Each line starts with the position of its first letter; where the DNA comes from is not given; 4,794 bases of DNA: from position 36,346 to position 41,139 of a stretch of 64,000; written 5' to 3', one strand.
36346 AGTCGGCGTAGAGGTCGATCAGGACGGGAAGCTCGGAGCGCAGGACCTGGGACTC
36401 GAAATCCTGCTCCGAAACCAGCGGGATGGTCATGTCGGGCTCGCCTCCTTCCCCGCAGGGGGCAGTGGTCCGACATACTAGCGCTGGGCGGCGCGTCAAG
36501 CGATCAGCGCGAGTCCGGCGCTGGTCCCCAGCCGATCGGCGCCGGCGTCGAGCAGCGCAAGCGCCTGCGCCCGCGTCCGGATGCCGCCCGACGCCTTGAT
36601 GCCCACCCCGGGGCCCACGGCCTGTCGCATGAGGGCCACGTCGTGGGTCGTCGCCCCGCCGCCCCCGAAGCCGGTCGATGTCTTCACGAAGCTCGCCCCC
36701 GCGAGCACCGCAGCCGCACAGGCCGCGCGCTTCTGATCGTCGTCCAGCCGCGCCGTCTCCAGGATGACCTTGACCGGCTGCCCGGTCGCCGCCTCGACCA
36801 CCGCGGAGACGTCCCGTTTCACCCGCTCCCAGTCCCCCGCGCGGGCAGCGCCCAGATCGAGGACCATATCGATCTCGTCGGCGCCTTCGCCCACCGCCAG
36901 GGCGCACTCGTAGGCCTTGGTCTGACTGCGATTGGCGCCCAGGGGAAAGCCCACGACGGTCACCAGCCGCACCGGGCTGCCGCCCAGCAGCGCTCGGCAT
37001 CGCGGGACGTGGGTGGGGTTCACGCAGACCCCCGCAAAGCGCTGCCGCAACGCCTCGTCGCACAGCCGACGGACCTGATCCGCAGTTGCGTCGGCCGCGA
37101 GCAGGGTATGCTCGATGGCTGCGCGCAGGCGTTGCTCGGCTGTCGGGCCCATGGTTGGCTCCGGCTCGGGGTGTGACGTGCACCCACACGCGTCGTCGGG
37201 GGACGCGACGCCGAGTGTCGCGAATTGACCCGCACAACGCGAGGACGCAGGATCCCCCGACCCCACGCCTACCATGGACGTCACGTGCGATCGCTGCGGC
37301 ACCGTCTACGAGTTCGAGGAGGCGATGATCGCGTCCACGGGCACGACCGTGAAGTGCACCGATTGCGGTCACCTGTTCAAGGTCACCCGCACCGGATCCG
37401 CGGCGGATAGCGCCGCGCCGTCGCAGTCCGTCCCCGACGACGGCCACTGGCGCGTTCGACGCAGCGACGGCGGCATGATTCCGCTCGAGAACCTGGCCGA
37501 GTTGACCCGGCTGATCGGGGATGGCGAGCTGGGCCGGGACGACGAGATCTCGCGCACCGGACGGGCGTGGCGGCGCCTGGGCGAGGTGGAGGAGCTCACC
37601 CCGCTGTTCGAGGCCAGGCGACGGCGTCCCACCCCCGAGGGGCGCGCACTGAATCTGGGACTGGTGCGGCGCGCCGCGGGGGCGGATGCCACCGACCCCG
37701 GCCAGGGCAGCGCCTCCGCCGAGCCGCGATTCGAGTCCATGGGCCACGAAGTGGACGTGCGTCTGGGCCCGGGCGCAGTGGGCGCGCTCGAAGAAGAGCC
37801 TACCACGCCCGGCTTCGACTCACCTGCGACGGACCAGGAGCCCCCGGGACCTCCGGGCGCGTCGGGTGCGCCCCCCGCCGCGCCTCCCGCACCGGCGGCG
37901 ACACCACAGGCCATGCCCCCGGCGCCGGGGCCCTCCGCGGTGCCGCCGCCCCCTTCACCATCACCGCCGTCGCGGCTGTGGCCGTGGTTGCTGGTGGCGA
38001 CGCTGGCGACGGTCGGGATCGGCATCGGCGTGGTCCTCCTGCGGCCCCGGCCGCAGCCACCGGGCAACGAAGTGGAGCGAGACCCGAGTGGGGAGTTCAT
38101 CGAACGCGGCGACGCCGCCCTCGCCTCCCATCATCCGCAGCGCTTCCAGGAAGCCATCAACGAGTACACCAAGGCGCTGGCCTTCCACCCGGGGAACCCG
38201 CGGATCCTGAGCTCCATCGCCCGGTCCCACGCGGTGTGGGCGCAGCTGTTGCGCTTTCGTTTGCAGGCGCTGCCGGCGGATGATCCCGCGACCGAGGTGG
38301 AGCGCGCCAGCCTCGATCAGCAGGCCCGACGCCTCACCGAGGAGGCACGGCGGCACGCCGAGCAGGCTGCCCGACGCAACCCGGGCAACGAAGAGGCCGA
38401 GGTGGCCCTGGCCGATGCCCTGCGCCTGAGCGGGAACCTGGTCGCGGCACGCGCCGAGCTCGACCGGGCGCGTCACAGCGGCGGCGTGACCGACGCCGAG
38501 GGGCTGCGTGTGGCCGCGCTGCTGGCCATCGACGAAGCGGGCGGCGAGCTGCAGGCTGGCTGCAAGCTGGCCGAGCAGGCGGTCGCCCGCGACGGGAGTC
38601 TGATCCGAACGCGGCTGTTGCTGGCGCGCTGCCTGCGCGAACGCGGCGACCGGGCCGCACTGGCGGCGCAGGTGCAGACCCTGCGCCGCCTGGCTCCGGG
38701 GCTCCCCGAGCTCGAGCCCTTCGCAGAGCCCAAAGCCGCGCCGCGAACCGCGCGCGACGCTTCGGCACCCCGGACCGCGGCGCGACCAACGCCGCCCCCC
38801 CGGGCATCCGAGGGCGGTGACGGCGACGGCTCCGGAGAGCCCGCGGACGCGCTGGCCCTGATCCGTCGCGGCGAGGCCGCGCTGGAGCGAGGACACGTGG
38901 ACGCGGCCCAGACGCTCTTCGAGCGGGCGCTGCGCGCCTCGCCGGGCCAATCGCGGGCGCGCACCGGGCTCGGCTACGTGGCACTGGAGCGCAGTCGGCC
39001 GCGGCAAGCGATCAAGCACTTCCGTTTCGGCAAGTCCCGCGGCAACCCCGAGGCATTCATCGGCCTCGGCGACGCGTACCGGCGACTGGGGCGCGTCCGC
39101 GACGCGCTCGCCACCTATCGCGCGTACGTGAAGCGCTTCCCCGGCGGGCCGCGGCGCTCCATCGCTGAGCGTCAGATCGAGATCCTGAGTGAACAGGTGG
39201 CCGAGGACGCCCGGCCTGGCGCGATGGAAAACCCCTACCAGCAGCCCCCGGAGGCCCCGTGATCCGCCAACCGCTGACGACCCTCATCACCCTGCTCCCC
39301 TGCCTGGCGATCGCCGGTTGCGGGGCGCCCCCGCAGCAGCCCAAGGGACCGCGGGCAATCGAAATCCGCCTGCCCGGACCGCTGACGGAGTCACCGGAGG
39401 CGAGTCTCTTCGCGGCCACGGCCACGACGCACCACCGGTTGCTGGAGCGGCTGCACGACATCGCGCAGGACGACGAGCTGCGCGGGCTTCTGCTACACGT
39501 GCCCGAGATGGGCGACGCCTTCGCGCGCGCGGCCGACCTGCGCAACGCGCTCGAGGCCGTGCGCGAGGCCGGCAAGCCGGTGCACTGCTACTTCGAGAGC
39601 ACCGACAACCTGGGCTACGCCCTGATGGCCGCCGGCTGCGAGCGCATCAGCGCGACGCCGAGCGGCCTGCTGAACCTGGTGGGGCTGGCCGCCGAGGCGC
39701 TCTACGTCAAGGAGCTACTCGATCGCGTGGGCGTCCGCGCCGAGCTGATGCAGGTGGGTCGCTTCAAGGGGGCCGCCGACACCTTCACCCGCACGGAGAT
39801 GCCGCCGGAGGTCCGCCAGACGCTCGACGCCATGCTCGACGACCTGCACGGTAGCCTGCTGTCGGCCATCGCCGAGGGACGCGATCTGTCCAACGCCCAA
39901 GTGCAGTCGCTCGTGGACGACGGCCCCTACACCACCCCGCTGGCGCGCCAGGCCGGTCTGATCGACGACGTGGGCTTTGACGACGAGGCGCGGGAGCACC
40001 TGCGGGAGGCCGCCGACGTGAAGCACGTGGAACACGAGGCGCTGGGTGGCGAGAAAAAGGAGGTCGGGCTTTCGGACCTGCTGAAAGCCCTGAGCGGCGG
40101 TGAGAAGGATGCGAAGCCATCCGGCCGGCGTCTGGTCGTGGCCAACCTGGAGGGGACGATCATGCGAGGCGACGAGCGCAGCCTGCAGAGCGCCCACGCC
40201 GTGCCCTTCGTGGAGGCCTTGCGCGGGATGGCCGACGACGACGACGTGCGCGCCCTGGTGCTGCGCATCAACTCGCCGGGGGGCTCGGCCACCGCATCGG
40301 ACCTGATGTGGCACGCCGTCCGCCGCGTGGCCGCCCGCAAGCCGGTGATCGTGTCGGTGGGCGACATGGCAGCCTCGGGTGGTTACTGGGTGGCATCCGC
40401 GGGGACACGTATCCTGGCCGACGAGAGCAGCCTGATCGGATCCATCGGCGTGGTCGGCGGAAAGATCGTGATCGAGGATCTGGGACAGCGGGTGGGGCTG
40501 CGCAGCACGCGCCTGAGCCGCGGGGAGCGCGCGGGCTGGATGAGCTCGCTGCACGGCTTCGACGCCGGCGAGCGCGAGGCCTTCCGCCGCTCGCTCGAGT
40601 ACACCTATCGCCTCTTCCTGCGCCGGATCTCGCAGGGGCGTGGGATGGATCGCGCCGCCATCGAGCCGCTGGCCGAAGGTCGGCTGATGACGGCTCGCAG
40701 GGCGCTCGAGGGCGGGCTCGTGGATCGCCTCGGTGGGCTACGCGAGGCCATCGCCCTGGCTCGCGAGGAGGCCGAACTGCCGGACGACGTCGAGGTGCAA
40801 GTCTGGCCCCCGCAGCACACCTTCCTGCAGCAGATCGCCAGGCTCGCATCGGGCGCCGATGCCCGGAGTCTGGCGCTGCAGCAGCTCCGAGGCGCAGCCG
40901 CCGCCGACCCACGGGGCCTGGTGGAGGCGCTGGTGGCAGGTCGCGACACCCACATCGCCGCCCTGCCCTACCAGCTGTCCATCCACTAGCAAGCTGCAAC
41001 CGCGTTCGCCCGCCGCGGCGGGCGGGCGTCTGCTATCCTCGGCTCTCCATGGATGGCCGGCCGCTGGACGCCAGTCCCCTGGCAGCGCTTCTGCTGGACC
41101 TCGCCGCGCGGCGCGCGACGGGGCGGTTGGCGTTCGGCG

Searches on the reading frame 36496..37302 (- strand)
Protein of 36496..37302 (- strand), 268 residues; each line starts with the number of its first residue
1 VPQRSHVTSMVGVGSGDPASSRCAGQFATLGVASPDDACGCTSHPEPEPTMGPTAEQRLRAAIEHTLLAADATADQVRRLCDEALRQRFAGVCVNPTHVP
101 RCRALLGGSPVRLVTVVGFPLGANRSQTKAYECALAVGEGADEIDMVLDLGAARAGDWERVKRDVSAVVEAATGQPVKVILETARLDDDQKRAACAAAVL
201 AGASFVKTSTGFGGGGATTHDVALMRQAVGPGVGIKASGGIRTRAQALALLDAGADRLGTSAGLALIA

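Call 60: search_protein_families(library=pfam, proteins=[window:36496-37302:-], max_evalue=0.0001)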
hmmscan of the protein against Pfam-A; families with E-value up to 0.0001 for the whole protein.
window:36496-37302:- (268 aa): 1 family
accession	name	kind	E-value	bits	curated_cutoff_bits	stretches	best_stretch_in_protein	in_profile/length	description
PF01791.15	DeoC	-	6e-12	46.1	23.8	1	64-264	7-224/229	DeoC/LacD family aldolase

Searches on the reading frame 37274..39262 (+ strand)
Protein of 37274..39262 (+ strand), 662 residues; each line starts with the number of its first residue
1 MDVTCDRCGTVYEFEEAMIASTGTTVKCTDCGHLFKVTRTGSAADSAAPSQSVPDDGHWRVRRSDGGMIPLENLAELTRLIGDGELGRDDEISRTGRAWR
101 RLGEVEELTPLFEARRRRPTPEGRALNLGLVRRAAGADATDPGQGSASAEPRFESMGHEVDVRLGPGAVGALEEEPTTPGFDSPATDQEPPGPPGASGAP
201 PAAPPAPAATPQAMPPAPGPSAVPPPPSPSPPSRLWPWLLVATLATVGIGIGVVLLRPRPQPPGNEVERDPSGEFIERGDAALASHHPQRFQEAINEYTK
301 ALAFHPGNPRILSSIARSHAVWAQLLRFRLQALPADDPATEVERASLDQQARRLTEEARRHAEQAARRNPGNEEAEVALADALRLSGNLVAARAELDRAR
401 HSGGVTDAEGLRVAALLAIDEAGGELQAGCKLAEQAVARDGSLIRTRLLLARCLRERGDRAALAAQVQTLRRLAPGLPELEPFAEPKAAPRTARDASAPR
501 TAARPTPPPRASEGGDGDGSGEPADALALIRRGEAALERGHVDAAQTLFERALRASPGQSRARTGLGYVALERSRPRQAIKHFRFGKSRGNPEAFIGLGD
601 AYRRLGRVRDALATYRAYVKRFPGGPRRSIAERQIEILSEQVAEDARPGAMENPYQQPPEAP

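Call 60: search_protein_families(library=pfam, proteins=[window:37274-39262:+], max_evalue=0.0001)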
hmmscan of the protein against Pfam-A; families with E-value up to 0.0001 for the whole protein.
window:37274-39262:+ (662 aa): 13 families
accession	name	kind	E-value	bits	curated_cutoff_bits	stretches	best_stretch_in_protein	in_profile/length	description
PF14559.12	TPR_19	-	1.3e-21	77.1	25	1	356-402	8-54/68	Tetratricopeptide repeat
PF13432.12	TPR_16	-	1.6e-16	60.8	32.7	2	531-584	2-55/65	Tetratricopeptide repeat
PF13428.12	TPR_14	-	9.9e-15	54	23.5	0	528-568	3-43/44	Tetratricopeptide repeat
PF07719.23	TPR_2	-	7.4e-14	51.1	27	0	526-558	1-33/34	Tetratricopeptide repeat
PF13431.12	TPR_17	-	8.5e-12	44.8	24.4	0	548-580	1-33/34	Tetratricopeptide repeat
PF13717.11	Zn_ribbon_4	-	9.5e-12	45.1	30.3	1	1-36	1-36/36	zinc-ribbon domain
PF00515.34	TPR_1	-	1.1e-10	41.2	27.8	0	592-617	1-26/34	Tetratricopeptide repeat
PF13414.12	TPR_11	-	6.2e-07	29.4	26.8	0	290-316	9-35/42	TPR repeat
PF13174.12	TPR_6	-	2.4e-06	28.3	26.3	0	593-624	1-32/33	Tetratricopeptide repeat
PF13424.12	TPR_12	-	4.2e-06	27.3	30.1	0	527-584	4-69/77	Tetratricopeptide repeat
PF13181.12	TPR_8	-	9.5e-06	25.8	25.7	0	593-621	2-30/34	Tetratricopeptide repeat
PF13429.12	TPR_15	-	2.6e-05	24.2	26.2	1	526-621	146-243/280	Tetratricopeptide repeat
PF12895.13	ANAPC3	-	7.4e-05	23.4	27.2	0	540-616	3-80/82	Anaphase-promoting complex, cyclosome, subunit 3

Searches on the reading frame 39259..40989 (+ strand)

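Call 60: search_protein_families(library=pfam, proteins=[window:39259-40989:+], max_evalue=0.0001)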
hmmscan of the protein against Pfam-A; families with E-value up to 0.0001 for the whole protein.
window:39259-40989:+ (576 aa): 2 families
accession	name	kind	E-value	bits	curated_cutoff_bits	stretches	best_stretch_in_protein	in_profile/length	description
PF01343.23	Peptidase_S49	-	2.6e-68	229.3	24.9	2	357-507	3-153/154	Peptidase family S49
PF00574.28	CLP_protease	-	1.4e-05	25.5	20.2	0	314-384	30-98/182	Clp protease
